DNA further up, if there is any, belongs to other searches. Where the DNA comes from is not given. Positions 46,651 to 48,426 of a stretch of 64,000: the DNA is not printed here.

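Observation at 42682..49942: Atypical arsenite-oxidation operon: arsR - PiT - porin - aioB - aioA - lipoprotein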

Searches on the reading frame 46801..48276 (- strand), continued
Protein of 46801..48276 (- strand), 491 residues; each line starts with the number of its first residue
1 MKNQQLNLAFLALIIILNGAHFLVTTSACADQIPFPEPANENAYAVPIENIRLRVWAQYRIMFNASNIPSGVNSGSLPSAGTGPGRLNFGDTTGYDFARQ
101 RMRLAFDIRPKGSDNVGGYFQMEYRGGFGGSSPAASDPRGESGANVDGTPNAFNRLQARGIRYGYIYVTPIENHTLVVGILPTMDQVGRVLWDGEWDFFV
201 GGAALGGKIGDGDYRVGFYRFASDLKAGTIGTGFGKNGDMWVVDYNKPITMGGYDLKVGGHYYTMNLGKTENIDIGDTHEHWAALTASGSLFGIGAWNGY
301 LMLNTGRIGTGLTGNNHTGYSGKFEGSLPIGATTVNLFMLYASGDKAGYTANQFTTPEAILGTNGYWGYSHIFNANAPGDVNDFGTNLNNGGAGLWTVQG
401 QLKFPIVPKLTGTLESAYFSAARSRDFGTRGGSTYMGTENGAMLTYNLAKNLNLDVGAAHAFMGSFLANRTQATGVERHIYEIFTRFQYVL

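Call 56: search_protein_families(library=ncbifam, proteins=[L038:8944-11499:+, L039:904-3789:+, L040:1112-4351:+, L044:3748-6246:+, L056:9233-11842:+, L066:10042-12525:+, L047:7230-10703:-, L073:4127-6652:+, L076:8918-11704:-, L069:7049-9607:+], max_evalue=1e-10)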
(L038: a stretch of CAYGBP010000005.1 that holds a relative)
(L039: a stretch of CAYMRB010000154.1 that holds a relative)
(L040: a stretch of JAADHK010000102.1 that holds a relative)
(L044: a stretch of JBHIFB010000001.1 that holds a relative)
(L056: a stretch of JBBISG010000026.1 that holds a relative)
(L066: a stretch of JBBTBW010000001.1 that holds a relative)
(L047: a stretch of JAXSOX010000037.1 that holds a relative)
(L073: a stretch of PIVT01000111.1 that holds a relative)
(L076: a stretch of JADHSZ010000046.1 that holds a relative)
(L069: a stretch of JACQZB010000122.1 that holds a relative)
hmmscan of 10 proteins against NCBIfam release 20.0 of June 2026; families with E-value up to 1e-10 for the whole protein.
L038:8944-11499:+ (851 aa): 24 families
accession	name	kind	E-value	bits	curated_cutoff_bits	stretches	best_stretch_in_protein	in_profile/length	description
TIGR01591.1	Fdh-alpha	equivalog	2.7e-78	263.7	666.25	1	81-426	3-321/672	formate dehydrogenase subunit alpha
NF012032.0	PRK15488.1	equivalog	2e-62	211.3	694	1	73-424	40-363/759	thiosulfate reductase PhsA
TIGR02166.1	dmsA_ynfE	subfamily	1.5e-56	192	777.7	1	71-428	39-403/794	DMSO/selenate family reductase complex A subunit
NF047855.1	AssmNtatRedNasC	equivalog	8.4e-54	183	1100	1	73-430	17-350/708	assimilatory nitrate reductase catalytic subunit NasC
TIGR03479.1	DMSO_red_II_alp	subfamily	1.7e-49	168.7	984.75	2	17-337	1-303/913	molybdopterin-dependent oxidoreductase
NF041885.1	selenate_YnfE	exception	7.8e-40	136.4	1675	1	72-425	44-407/805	selenate/tellurate reductase subunit YnfE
NF011566.1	PRK14990.1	exception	1e-39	136.2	1600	1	73-426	55-421/814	dimethylsulfoxide reductase subunit A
NF041884.1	selenate_YnfF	exception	4.8e-39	133.9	1650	1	65-422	34-397/798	selenate/tellurate reductase subunit YnfF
TIGR01553.1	formate-DH-alph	equivalog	3.9e-38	130.9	814.2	1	15-341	2-304/1009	formate dehydrogenase-N subunit alpha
TIGR00509.1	bisC_fam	subfamily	1.7e-34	119.2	1017.55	1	157-434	70-356/772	molybdopterin guanine dinucleotide-containing S/N-oxide reductase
NF041513.1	formate_DH_Act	exception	1.1e-32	112.8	1400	1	73-340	39-294/1067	formate dehydrogenase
NF041714.1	arsenate_red_ArrA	equivalog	1.8e-31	109.1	1600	1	15-390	3-366/848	arsenate respiratory reductase molybdopterin-containing subunit ArrA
NF041323.1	Nitr_red_NasA_Halo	equivalog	9.7e-31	107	1000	1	241-423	135-311/673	assimilatory nitrate reductase NasA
NF010055.0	PRK13532.1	equivalog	2e-28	99.1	904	1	15-341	3-291/830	nitrate reductase catalytic subunit NapA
TIGR01701.1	Fdhalpha-like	subfamily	1.1e-26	93.2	582.15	1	138-426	95-389/744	FdhF/YdeP family oxidoreductase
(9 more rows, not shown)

L039:904-3789:+ (961 aa): 19 families
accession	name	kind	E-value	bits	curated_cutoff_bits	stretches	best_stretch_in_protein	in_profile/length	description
NF041714.1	arsenate_red_ArrA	equivalog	0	1134.4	1600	1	118-959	4-846/848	arsenate respiratory reductase molybdopterin-containing subunit ArrA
NF012032.0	PRK15488.1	equivalog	3.9e-75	253.3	694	1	117-663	3-516/759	thiosulfate reductase PhsA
TIGR02166.1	dmsA_ynfE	subfamily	2.7e-51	174.6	777.7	1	117-950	1-785/794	DMSO/selenate family reductase complex A subunit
NF041783.2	mnquin_red_QrcB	equivalog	2.7e-45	154.8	440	1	160-406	53-291/695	menaquinone reductase molybdopterin-binding-like subunit QrcB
TIGR01591.1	Fdh-alpha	equivalog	2.2e-42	145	666.25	1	163-677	2-480/672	formate dehydrogenase subunit alpha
TIGR03479.1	DMSO_red_II_alp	subfamily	1.3e-34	119.5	984.75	1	161-406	60-308/913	molybdopterin-dependent oxidoreductase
NF041885.1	selenate_YnfE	exception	9.9e-30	103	1675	1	116-507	2-403/805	selenate/tellurate reductase subunit YnfE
NF011566.1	PRK14990.1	exception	4.3e-29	101.1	1600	1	116-507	13-416/814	dimethylsulfoxide reductase subunit A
NF041884.1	selenate_YnfF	exception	5.5e-29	100.6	1650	1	117-507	1-396/798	selenate/tellurate reductase subunit YnfF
NF047855.1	AssmNtatRedNasC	equivalog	6.3e-24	84.2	1100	0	352-412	210-270/708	assimilatory nitrate reductase catalytic subunit NasC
TIGR00509.1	bisC_fam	subfamily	1.2e-21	76.6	1017.55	0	318-470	165-307/772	molybdopterin guanine dinucleotide-containing S/N-oxide reductase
NF011567.1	PRK14991.1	equivalog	1.9e-21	75.6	1750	0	445-637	474-685/1022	tetrathionate reductase subunit TtrA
NF010055.0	PRK13532.1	equivalog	3.4e-19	68.6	904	1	117-501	3-398/830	nitrate reductase catalytic subunit NapA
NF011682.0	PRK15102.1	equivalog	2.9e-17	62.1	909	0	350-663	256-557/829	trimethylamine-N-oxide reductase TorA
TIGR02164.1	torA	equivalog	3.8e-16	58.4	1465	0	351-664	253-554/824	trimethylamine-N-oxide reductase TorA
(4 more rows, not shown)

L040:1112-4351:+ (1079 aa): 13 families
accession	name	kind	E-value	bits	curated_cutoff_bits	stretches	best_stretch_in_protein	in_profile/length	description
NF011567.1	PRK14991.1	equivalog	2.7e-148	495.5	1750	2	249-1053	206-995/1022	tetrathionate reductase subunit TtrA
NF012032.0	PRK15488.1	equivalog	4.6e-51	173.7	694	3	282-411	156-279/759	thiosulfate reductase PhsA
TIGR02166.1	dmsA_ynfE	subfamily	2e-37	128.7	777.7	0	277-410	165-296/794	DMSO/selenate family reductase complex A subunit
NF041714.1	arsenate_red_ArrA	equivalog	6.2e-31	107.3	1600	1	266-395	153-278/848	arsenate respiratory reductase molybdopterin-containing subunit ArrA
TIGR03479.1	DMSO_red_II_alp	subfamily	7.1e-25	87.2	984.75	1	310-719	207-609/913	molybdopterin-dependent oxidoreductase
NF011566.1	PRK14990.1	exception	7.2e-24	83.8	1600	0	35-205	12-164/814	dimethylsulfoxide reductase subunit A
TIGR01591.1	Fdh-alpha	equivalog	2.4e-23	82.1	666.25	0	277-411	105-236/672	formate dehydrogenase subunit alpha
NF041885.1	selenate_YnfE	exception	8.3e-23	80.1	1675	0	306-411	198-304/805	selenate/tellurate reductase subunit YnfE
NF041884.1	selenate_YnfF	exception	3.3e-20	71.6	1650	0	894-975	652-729/798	selenate/tellurate reductase subunit YnfF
NF041783.2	mnquin_red_QrcB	equivalog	3.4e-18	65.2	440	0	288-402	166-281/695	menaquinone reductase molybdopterin-binding-like subunit QrcB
NF041513.1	formate_DH_Act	exception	1.4e-16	59.5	1400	0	280-417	166-299/1067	formate dehydrogenase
NF047855.1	AssmNtatRedNasC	equivalog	2.1e-15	56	1100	0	327-416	181-266/708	assimilatory nitrate reductase catalytic subunit NasC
TIGR01553.1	formate-DH-alph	equivalog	6.1e-15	54.1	814.2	0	292-415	186-306/1009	formate dehydrogenase-N subunit alpha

L044:3748-6246:+ (832 aa): 22 families
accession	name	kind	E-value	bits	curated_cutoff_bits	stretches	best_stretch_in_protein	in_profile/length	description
NF012032.0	PRK15488.1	equivalog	9.5e-118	394.2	694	2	14-555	1-537/759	thiosulfate reductase PhsA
TIGR02166.1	dmsA_ynfE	subfamily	1.2e-88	298.1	777.7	2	16-569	1-582/794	DMSO/selenate family reductase complex A subunit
TIGR01591.1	Fdh-alpha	equivalog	1.8e-71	241.1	666.25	2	71-552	5-487/672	formate dehydrogenase subunit alpha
NF041714.1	arsenate_red_ArrA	equivalog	1.1e-61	209.1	1600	1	16-782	3-810/848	arsenate respiratory reductase molybdopterin-containing subunit ArrA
NF041884.1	selenate_YnfF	exception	7.9e-61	205.9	1650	1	63-603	44-618/798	selenate/tellurate reductase subunit YnfF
TIGR03479.1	DMSO_red_II_alp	subfamily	1.9e-60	205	984.75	1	69-308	71-308/913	molybdopterin-dependent oxidoreductase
NF011566.1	PRK14990.1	exception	9.6e-58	195.9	1600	1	62-603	56-636/814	dimethylsulfoxide reductase subunit A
NF041885.1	selenate_YnfE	exception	6.9e-56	189.5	1675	1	71-551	56-572/805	selenate/tellurate reductase subunit YnfE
NF041783.2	mnquin_red_QrcB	equivalog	2e-48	165.1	440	1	66-561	54-517/695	menaquinone reductase molybdopterin-binding-like subunit QrcB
NF047855.1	AssmNtatRedNasC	equivalog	5.1e-47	160.6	1100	1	95-386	53-341/708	assimilatory nitrate reductase catalytic subunit NasC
TIGR01553.1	formate-DH-alph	equivalog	1.4e-38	132.3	814.2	1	16-309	2-306/1009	formate dehydrogenase-N subunit alpha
NF011567.1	PRK14991.1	equivalog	3.5e-37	127.7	1750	1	90-150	128-187/1022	tetrathionate reductase subunit TtrA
TIGR00509.1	bisC_fam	subfamily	2.5e-36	125.2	1017.55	1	81-547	10-514/772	molybdopterin guanine dinucleotide-containing S/N-oxide reductase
NF042978.1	EthbenzDh_ebdA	equivalog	8.1e-32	109.9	2000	1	73-308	97-330/977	ethylbenzene dehydrogenase subunit alpha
NF041513.1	formate_DH_Act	exception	2.3e-28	98.5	1400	1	63-310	41-298/1067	formate dehydrogenase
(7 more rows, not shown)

L056:9233-11842:+ (869 aa): 20 families
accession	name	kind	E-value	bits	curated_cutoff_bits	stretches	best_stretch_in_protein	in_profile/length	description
NF012032.0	PRK15488.1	equivalog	3.6e-93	312.9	694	2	1-378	1-362/759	thiosulfate reductase PhsA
TIGR02166.1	dmsA_ynfE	subfamily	3.8e-63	213.8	777.7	1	4-742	2-750/794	DMSO/selenate family reductase complex A subunit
TIGR01591.1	Fdh-alpha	equivalog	4.7e-56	190.2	666.25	1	58-380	4-320/672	formate dehydrogenase subunit alpha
NF041714.1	arsenate_red_ArrA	equivalog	3.8e-49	167.6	1600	1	2-297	2-296/848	arsenate respiratory reductase molybdopterin-containing subunit ArrA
NF041885.1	selenate_YnfE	exception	6.5e-46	156.5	1675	1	4-742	4-759/805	selenate/tellurate reductase subunit YnfE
TIGR03479.1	DMSO_red_II_alp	subfamily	4.5e-45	154.1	984.75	1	73-297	75-307/913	molybdopterin-dependent oxidoreductase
NF041884.1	selenate_YnfF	exception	1e-41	142.7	1650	1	4-742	2-752/798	selenate/tellurate reductase subunit YnfF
NF011566.1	PRK14990.1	exception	1e-39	136.2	1600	1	2-742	13-770/814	dimethylsulfoxide reductase subunit A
NF041783.2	mnquin_red_QrcB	equivalog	5.8e-37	127.2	440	1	74-495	70-467/695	menaquinone reductase molybdopterin-binding-like subunit QrcB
NF047855.1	AssmNtatRedNasC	equivalog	6.5e-32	110.6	1100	1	54-378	22-344/708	assimilatory nitrate reductase catalytic subunit NasC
TIGR01553.1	formate-DH-alph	equivalog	2.9e-31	108.1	814.2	1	4-298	3-305/1009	formate dehydrogenase-N subunit alpha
TIGR00509.1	bisC_fam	subfamily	6.9e-27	94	1017.55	1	120-397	64-360/772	molybdopterin guanine dinucleotide-containing S/N-oxide reductase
NF011567.1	PRK14991.1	equivalog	6.8e-26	90.3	1750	0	90-141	135-186/1022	tetrathionate reductase subunit TtrA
NF041513.1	formate_DH_Act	exception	6.5e-22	77.2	1400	1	48-299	34-297/1067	formate dehydrogenase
NF010055.0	PRK13532.1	equivalog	1.7e-17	62.9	904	1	1-302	1-296/830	nitrate reductase catalytic subunit NapA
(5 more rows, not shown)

L066:10042-12525:+ (827 aa): 21 families
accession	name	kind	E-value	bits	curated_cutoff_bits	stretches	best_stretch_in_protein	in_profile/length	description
NF012032.0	PRK15488.1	equivalog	1e-113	380.8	694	1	2-719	2-723/759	thiosulfate reductase PhsA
TIGR02166.1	dmsA_ynfE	subfamily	2.1e-80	270.9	777.7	1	3-710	1-750/794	DMSO/selenate family reductase complex A subunit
TIGR01591.1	Fdh-alpha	equivalog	3.2e-60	204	666.25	2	54-379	3-320/672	formate dehydrogenase subunit alpha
NF041714.1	arsenate_red_ArrA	equivalog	2.6e-59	201.2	1600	1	3-389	3-412/848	arsenate respiratory reductase molybdopterin-containing subunit ArrA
TIGR03479.1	DMSO_red_II_alp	subfamily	6.3e-53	180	984.75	1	85-298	101-310/913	molybdopterin-dependent oxidoreductase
NF011566.1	PRK14990.1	exception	3.1e-52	177.7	1600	1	42-710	60-770/814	dimethylsulfoxide reductase subunit A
NF041783.2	mnquin_red_QrcB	equivalog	2.9e-51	174.5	440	1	1-528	1-502/695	menaquinone reductase molybdopterin-binding-like subunit QrcB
NF041884.1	selenate_YnfF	exception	4.9e-50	170.2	1650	1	41-710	46-752/798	selenate/tellurate reductase subunit YnfF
NF041885.1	selenate_YnfE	exception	1.2e-49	168.9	1675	1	38-711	46-760/805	selenate/tellurate reductase subunit YnfE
NF047855.1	AssmNtatRedNasC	equivalog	4.1e-42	144.3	1100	2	50-376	25-343/708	assimilatory nitrate reductase catalytic subunit NasC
NF011567.1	PRK14991.1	equivalog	4.1e-38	130.8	1750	0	84-132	136-184/1022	tetrathionate reductase subunit TtrA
TIGR01553.1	formate-DH-alph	equivalog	4.2e-35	120.8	814.2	1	3-297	2-306/1009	formate dehydrogenase-N subunit alpha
TIGR00509.1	bisC_fam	subfamily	5.9e-28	97.5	1017.55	2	465-710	447-705/772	molybdopterin guanine dinucleotide-containing S/N-oxide reductase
NF010055.0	PRK13532.1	equivalog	3.6e-25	88.4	904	1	1-297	1-293/830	nitrate reductase catalytic subunit NapA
NF042978.1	EthbenzDh_ebdA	equivalog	4.9e-24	84.1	2000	1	87-298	125-332/977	ethylbenzene dehydrogenase subunit alpha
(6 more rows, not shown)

L047:7230-10703:- (1157 aa): 14 families
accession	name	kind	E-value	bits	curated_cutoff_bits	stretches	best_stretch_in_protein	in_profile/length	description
NF011567.1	PRK14991.1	equivalog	2.1e-118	396.5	1750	3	520-1059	444-959/1022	tetrathionate reductase subunit TtrA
TIGR02166.1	dmsA_ynfE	subfamily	1.6e-40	139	777.7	2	43-168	23-131/794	DMSO/selenate family reductase complex A subunit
NF012032.0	PRK15488.1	equivalog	1.3e-33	116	694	1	12-169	2-126/759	thiosulfate reductase PhsA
NF041884.1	selenate_YnfF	exception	2.4e-31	108.4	1650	1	45-169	24-133/798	selenate/tellurate reductase subunit YnfF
NF011566.1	PRK14990.1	exception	3.2e-30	104.8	1600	1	20-168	16-146/814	dimethylsulfoxide reductase subunit A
NF041885.1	selenate_YnfE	exception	8.4e-30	103.2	1675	1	43-171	24-138/805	selenate/tellurate reductase subunit YnfE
TIGR03479.1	DMSO_red_II_alp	subfamily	2.9e-26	91.8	984.75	1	15-180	1-158/913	molybdopterin-dependent oxidoreductase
TIGR01591.1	Fdh-alpha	equivalog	2.6e-24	85.3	666.25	0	286-415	109-236/672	formate dehydrogenase subunit alpha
NF041714.1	arsenate_red_ArrA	equivalog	4.9e-21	74.6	1600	0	953-1062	698-803/848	arsenate respiratory reductase molybdopterin-containing subunit ArrA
TIGR01553.1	formate-DH-alph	equivalog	2.3e-14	52.2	814.2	0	534-691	357-514/1009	formate dehydrogenase-N subunit alpha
NF041783.2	mnquin_red_QrcB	equivalog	4.5e-13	48.3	440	0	695-764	398-463/695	menaquinone reductase molybdopterin-binding-like subunit QrcB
NF047855.1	AssmNtatRedNasC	equivalog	7.7e-13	47.6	1100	0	325-416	176-262/708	assimilatory nitrate reductase catalytic subunit NasC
NF010055.0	PRK13532.1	equivalog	1.1e-11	43.8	904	0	294-611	168-403/830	nitrate reductase catalytic subunit NapA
TIGR01706.1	NAPA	equivalog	1.7e-11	43.2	930.55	0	314-415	190-289/830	periplasmic nitrate reductase subunit alpha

L073:4127-6652:+ (841 aa): 20 families
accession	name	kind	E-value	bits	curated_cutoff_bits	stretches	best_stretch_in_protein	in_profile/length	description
NF041714.1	arsenate_red_ArrA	equivalog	0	1124.1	1600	1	1-841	1-848/848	arsenate respiratory reductase molybdopterin-containing subunit ArrA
NF012032.0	PRK15488.1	equivalog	1.3e-77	261.5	694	1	1-670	1-631/759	thiosulfate reductase PhsA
TIGR02166.1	dmsA_ynfE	subfamily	2.2e-54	184.8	777.7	2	3-398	1-401/794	DMSO/selenate family reductase complex A subunit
TIGR03479.1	DMSO_red_II_alp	subfamily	2.1e-39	135.3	984.75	1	48-289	61-305/913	molybdopterin-dependent oxidoreductase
NF041783.2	mnquin_red_QrcB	equivalog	3.9e-39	134.4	440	1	39-297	46-296/695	menaquinone reductase molybdopterin-binding-like subunit QrcB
TIGR01591.1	Fdh-alpha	equivalog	8e-39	133.3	666.25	1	49-564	2-482/672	formate dehydrogenase subunit alpha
NF041884.1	selenate_YnfF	exception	1.6e-37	128.8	1650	1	3-393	1-396/798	selenate/tellurate reductase subunit YnfF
NF041885.1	selenate_YnfE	exception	8.8e-35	119.7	1675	1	3-393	3-403/805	selenate/tellurate reductase subunit YnfE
NF011566.1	PRK14990.1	exception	2.7e-33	115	1600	1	3-394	14-417/814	dimethylsulfoxide reductase subunit A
NF010055.0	PRK13532.1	equivalog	3.4e-24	85.1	904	1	1-174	1-171/830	nitrate reductase catalytic subunit NapA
TIGR00509.1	bisC_fam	subfamily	4.5e-23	81.4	1017.55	1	54-547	2-499/772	molybdopterin guanine dinucleotide-containing S/N-oxide reductase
NF011567.1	PRK14991.1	equivalog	5.4e-23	80.7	1750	0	740-797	907-964/1022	tetrathionate reductase subunit TtrA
TIGR01706.1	NAPA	equivalog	4.7e-22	78.1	930.55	1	3-178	2-175/830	periplasmic nitrate reductase subunit alpha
NF011682.0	PRK15102.1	equivalog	4.4e-18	64.8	909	0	242-547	262-557/829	trimethylamine-N-oxide reductase TorA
TIGR02164.1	torA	equivalog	2.7e-17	62.2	1465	0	241-548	257-554/824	trimethylamine-N-oxide reductase TorA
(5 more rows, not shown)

L076:8918-11704:- (928 aa): 21 families
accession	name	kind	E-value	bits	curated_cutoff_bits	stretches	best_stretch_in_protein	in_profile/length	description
NF012032.0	PRK15488.1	equivalog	1.4e-103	347.4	694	2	89-631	3-529/759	thiosulfate reductase PhsA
TIGR02166.1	dmsA_ynfE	subfamily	7.4e-89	298.8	777.7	2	90-680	2-612/794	DMSO/selenate family reductase complex A subunit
TIGR01591.1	Fdh-alpha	equivalog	1.5e-61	208.4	666.25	1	141-655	3-504/672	formate dehydrogenase subunit alpha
NF041884.1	selenate_YnfF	exception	6.2e-58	196.4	1650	1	90-680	2-614/798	selenate/tellurate reductase subunit YnfF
NF041885.1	selenate_YnfE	exception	7.6e-58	196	1675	1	90-631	4-566/805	selenate/tellurate reductase subunit YnfE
NF011566.1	PRK14990.1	exception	1.1e-57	195.7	1600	1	99-680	21-632/814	dimethylsulfoxide reductase subunit A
NF041714.1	arsenate_red_ArrA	equivalog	6.1e-55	186.7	1600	1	90-877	4-810/848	arsenate respiratory reductase molybdopterin-containing subunit ArrA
TIGR03479.1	DMSO_red_II_alp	subfamily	1.4e-50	172.2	984.75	1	139-372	61-299/913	molybdopterin-dependent oxidoreductase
NF041783.2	mnquin_red_QrcB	equivalog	5.4e-47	160.4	440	1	134-647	50-521/695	menaquinone reductase molybdopterin-binding-like subunit QrcB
NF011567.1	PRK14991.1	equivalog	3.3e-37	127.8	1750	0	173-221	138-186/1022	tetrathionate reductase subunit TtrA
TIGR00509.1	bisC_fam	subfamily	2.5e-36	125.2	1017.55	1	200-503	64-368/772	molybdopterin guanine dinucleotide-containing S/N-oxide reductase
NF047855.1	AssmNtatRedNasC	equivalog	1.2e-31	109.8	1100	1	133-471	17-341/708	assimilatory nitrate reductase catalytic subunit NasC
TIGR01553.1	formate-DH-alph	equivalog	6.2e-31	107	814.2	1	90-373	3-297/1009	formate dehydrogenase-N subunit alpha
NF041513.1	formate_DH_Act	exception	2.1e-24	85.4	1400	1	123-371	29-286/1067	formate dehydrogenase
NF042978.1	EthbenzDh_ebdA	equivalog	2.8e-24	84.9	2000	1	172-371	123-320/977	ethylbenzene dehydrogenase subunit alpha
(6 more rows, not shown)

L069:7049-9607:+ (852 aa): 26 families (the best 25 are shown)
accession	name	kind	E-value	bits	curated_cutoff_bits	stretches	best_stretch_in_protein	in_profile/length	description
TIGR01591.1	Fdh-alpha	equivalog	1e-105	354.3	666.25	2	69-403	2-321/672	formate dehydrogenase subunit alpha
NF012032.0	PRK15488.1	equivalog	3.7e-86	289.7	694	2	64-397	42-359/759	thiosulfate reductase PhsA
NF047855.1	AssmNtatRedNasC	equivalog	3e-76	257.2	1100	2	63-399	18-342/708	assimilatory nitrate reductase catalytic subunit NasC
TIGR02166.1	dmsA_ynfE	subfamily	1.5e-65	221.7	777.7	1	55-401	34-399/794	DMSO/selenate family reductase complex A subunit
TIGR03479.1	DMSO_red_II_alp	subfamily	2.3e-57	194.8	984.75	2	5-315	1-304/913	molybdopterin-dependent oxidoreductase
TIGR01553.1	formate-DH-alph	equivalog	1.8e-55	188.2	814.2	1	50-319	38-305/1009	formate dehydrogenase-N subunit alpha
NF041885.1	selenate_YnfE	exception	1e-47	162.5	1675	1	61-398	44-403/805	selenate/tellurate reductase subunit YnfE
TIGR00509.1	bisC_fam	subfamily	8.2e-45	153.3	1017.55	1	110-406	34-350/772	molybdopterin guanine dinucleotide-containing S/N-oxide reductase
NF011566.1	PRK14990.1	exception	1.2e-42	145.9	1600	1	64-399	57-417/814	dimethylsulfoxide reductase subunit A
NF041884.1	selenate_YnfF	exception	4.6e-42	143.9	1650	1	42-399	21-397/798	selenate/tellurate reductase subunit YnfF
NF041714.1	arsenate_red_ArrA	equivalog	1e-40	139.6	1600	1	66-320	51-298/848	arsenate respiratory reductase molybdopterin-containing subunit ArrA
NF041513.1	formate_DH_Act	exception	1.8e-40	138.6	1400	1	62-317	39-294/1067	formate dehydrogenase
NF041783.2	mnquin_red_QrcB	equivalog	1.4e-37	129.3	440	1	66-500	53-460/695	menaquinone reductase molybdopterin-binding-like subunit QrcB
NF041323.1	Nitr_red_NasA_Halo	equivalog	1.5e-34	119.6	1000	1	88-399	20-310/673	assimilatory nitrate reductase NasA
TIGR01701.1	Fdhalpha-like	subfamily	1.5e-31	109.4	582.15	1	117-399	96-385/744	FdhF/YdeP family oxidoreductase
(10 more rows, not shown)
